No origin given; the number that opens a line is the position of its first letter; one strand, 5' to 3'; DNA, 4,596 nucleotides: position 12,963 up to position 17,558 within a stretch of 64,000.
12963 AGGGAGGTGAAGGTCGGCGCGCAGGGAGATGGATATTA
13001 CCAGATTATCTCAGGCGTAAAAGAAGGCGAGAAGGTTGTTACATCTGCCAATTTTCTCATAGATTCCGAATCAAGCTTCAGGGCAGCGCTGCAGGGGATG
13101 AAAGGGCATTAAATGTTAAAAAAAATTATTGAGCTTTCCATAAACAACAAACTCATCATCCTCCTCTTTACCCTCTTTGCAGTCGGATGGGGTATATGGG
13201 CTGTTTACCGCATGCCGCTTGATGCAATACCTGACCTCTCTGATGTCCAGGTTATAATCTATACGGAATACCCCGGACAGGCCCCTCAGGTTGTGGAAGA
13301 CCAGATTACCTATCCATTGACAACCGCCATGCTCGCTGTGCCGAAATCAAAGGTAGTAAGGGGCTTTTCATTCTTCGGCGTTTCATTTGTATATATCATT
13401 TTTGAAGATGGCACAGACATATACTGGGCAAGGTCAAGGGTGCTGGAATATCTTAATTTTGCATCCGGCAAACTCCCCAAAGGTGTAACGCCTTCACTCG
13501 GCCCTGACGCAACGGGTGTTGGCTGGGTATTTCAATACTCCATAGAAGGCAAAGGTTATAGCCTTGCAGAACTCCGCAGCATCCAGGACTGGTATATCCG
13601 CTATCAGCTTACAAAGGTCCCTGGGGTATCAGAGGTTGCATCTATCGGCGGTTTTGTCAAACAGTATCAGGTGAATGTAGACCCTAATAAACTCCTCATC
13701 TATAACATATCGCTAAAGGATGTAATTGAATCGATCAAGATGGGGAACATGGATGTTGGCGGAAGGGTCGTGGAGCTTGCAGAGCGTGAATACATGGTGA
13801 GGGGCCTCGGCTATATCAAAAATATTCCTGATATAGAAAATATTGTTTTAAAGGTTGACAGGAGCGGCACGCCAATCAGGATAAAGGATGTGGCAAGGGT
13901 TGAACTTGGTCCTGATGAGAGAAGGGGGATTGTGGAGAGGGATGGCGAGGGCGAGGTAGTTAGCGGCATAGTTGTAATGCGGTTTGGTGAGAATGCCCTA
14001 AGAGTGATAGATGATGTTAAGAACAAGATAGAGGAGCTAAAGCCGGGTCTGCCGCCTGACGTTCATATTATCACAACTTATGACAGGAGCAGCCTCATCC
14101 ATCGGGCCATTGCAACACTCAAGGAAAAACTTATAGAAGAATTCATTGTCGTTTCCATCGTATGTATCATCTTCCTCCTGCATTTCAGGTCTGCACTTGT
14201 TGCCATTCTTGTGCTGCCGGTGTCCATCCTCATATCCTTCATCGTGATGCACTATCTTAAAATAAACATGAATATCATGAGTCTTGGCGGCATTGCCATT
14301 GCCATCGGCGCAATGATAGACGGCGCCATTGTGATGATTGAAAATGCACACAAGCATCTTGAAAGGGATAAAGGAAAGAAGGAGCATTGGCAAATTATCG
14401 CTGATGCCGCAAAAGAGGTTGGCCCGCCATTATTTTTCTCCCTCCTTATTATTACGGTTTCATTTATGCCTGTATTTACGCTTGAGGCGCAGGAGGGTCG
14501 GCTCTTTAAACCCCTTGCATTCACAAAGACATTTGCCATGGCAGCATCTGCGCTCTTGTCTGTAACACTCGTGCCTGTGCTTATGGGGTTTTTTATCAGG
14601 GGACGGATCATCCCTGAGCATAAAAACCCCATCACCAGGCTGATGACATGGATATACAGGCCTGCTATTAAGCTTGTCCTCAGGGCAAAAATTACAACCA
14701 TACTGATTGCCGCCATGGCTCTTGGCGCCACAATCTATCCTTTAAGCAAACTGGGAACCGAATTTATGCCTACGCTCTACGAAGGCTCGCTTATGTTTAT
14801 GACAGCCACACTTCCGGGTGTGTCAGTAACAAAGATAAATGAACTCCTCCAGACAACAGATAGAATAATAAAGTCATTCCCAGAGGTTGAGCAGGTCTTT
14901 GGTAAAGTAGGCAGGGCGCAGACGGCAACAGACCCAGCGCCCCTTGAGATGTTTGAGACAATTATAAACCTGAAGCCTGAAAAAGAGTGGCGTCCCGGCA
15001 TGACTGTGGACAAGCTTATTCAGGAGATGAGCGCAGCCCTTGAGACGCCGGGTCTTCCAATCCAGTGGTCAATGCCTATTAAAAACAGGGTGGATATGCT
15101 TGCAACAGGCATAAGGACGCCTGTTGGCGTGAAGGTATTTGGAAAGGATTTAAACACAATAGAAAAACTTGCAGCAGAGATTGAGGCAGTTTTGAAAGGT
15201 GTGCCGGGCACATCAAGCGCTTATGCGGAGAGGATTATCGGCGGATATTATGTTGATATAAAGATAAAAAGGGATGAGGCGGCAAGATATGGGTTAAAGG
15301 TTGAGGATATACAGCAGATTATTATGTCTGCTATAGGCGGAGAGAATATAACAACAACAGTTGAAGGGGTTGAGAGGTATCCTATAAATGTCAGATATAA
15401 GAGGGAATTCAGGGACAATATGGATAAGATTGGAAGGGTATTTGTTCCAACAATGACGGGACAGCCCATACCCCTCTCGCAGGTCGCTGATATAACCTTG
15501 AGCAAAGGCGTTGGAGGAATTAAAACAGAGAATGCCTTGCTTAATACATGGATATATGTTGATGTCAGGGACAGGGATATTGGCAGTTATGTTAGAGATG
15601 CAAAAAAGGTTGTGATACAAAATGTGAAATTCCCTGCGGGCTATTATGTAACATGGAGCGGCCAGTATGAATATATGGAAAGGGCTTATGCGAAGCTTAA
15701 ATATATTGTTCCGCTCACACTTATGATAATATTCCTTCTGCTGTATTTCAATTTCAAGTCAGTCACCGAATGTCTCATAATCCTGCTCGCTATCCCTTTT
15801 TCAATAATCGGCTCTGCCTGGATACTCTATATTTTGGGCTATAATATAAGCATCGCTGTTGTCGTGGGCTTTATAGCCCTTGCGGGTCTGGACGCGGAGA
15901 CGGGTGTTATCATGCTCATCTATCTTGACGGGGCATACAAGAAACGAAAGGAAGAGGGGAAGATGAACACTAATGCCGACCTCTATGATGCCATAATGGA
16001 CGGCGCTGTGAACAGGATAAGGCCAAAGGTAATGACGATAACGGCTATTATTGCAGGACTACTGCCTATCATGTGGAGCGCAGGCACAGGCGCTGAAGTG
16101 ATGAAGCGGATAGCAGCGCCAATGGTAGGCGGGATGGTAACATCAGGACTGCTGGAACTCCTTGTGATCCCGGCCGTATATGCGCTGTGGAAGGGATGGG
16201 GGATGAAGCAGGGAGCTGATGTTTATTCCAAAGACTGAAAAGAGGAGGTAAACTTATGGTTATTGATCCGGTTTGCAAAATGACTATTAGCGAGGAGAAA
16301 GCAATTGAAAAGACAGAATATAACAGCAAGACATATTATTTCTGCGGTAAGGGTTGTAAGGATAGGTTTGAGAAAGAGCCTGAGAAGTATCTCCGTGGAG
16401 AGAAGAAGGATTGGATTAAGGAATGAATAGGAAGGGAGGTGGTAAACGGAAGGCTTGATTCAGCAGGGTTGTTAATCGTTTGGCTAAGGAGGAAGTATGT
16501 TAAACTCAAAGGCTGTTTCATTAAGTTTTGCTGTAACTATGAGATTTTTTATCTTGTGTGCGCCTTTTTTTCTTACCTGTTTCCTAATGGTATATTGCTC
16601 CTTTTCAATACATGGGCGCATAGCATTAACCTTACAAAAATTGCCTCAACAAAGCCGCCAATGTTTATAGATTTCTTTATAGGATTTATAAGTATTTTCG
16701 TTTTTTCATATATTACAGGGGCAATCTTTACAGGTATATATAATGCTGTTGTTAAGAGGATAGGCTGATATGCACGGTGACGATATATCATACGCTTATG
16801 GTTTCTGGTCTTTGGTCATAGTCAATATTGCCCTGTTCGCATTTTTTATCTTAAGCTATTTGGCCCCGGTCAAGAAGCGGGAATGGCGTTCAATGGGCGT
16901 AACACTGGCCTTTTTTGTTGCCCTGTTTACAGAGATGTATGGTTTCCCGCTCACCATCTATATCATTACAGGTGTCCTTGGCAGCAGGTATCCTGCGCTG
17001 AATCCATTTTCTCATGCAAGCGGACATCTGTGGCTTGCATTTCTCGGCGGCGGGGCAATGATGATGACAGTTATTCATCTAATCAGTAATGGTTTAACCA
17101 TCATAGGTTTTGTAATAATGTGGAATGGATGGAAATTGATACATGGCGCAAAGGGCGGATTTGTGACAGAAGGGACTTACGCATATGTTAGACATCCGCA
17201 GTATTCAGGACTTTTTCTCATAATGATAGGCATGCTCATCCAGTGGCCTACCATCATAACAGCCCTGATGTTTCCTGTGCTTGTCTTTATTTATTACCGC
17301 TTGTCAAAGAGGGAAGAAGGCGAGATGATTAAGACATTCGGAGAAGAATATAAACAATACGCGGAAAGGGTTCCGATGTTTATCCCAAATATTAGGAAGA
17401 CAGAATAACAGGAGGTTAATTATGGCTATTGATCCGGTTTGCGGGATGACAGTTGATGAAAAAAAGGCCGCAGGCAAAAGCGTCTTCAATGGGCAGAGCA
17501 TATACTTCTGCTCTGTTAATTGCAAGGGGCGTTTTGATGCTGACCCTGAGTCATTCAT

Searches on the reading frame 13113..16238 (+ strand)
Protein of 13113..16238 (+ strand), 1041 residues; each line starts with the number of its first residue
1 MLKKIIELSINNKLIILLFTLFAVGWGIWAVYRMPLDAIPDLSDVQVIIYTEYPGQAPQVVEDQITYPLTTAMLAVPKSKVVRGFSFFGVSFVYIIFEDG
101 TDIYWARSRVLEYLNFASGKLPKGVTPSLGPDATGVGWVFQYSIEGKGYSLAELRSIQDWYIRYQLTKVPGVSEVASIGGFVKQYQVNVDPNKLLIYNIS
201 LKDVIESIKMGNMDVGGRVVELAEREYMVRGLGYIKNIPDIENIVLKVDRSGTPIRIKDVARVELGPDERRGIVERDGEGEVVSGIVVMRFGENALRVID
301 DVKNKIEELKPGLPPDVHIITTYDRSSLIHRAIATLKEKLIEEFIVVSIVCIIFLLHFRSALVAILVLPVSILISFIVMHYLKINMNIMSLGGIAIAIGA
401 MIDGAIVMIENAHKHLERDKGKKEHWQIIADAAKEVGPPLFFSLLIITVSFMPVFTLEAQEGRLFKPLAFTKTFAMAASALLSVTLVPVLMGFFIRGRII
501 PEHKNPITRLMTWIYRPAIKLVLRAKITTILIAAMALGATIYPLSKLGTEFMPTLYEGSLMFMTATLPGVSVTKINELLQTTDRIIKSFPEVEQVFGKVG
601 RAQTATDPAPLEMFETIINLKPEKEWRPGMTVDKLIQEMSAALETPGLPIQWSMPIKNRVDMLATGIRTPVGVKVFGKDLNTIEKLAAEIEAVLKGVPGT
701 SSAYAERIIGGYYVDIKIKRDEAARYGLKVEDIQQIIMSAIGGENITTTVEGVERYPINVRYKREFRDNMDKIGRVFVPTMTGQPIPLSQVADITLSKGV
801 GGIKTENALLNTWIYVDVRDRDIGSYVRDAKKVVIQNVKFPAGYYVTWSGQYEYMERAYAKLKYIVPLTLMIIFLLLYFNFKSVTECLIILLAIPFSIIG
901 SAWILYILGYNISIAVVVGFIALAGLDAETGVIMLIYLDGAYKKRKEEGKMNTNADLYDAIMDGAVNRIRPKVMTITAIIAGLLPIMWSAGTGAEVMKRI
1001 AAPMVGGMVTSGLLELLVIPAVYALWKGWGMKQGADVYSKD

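Call 7: search_protein_families(library=pfam, proteins=[window:13113-16238:+], max_evalue=0.001)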
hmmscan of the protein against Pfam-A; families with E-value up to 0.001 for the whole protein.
window:13113-16238:+ (1041 aa): 2 families
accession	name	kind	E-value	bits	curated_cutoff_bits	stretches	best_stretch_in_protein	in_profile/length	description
PF00873.25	ACR_tran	-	6.9e-245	815.7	28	1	5-1025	1-1019/1021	AcrB/AcrD/AcrF family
PF03176.21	MMPL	-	8.1e-06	25.4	20.5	1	329-504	135-311/333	MMPL family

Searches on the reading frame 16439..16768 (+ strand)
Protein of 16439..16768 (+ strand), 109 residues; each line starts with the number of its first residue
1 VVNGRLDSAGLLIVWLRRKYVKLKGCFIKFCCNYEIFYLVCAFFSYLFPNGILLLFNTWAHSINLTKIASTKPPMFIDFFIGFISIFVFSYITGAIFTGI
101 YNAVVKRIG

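Call 7: search_protein_families(library=pfam, proteins=[window:16439-16768:+], max_evalue=0.001)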
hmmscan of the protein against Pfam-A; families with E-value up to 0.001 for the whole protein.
window:16439-16768:+ (109 aa): 1 family
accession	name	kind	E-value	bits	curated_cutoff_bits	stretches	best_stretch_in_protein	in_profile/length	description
PF18926.5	DUF5676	-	1.7e-13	51.7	27.6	1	36-103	15-81/82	2TM family of unknown function (DUF5676)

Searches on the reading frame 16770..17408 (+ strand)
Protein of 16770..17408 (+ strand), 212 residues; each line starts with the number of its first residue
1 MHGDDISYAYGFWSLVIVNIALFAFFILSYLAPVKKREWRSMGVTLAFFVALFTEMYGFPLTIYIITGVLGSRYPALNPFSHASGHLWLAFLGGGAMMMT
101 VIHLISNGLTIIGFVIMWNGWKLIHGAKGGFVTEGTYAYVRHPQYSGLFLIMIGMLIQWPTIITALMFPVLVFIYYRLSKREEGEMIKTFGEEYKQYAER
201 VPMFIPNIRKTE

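Call 7: search_protein_families(library=pfam, proteins=[window:16770-17408:+], max_evalue=0.001)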
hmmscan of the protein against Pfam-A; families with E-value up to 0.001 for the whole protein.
window:16770-17408:+ (212 aa): 3 families
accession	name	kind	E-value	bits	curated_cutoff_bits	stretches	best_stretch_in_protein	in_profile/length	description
PF04140.19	ICMT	-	1.4e-07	32.2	24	1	122-187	26-94/95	Isoprenylcysteine carboxyl methyltransferase (ICMT) family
PF04191.18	PEMT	-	1.3e-06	29.3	25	1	128-192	40-104/105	Phospholipid methyltransferase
PF06966.17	DUF1295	-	6.6e-05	22.9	20.4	1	100-201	118-235/235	Protein of unknown function (DUF1295)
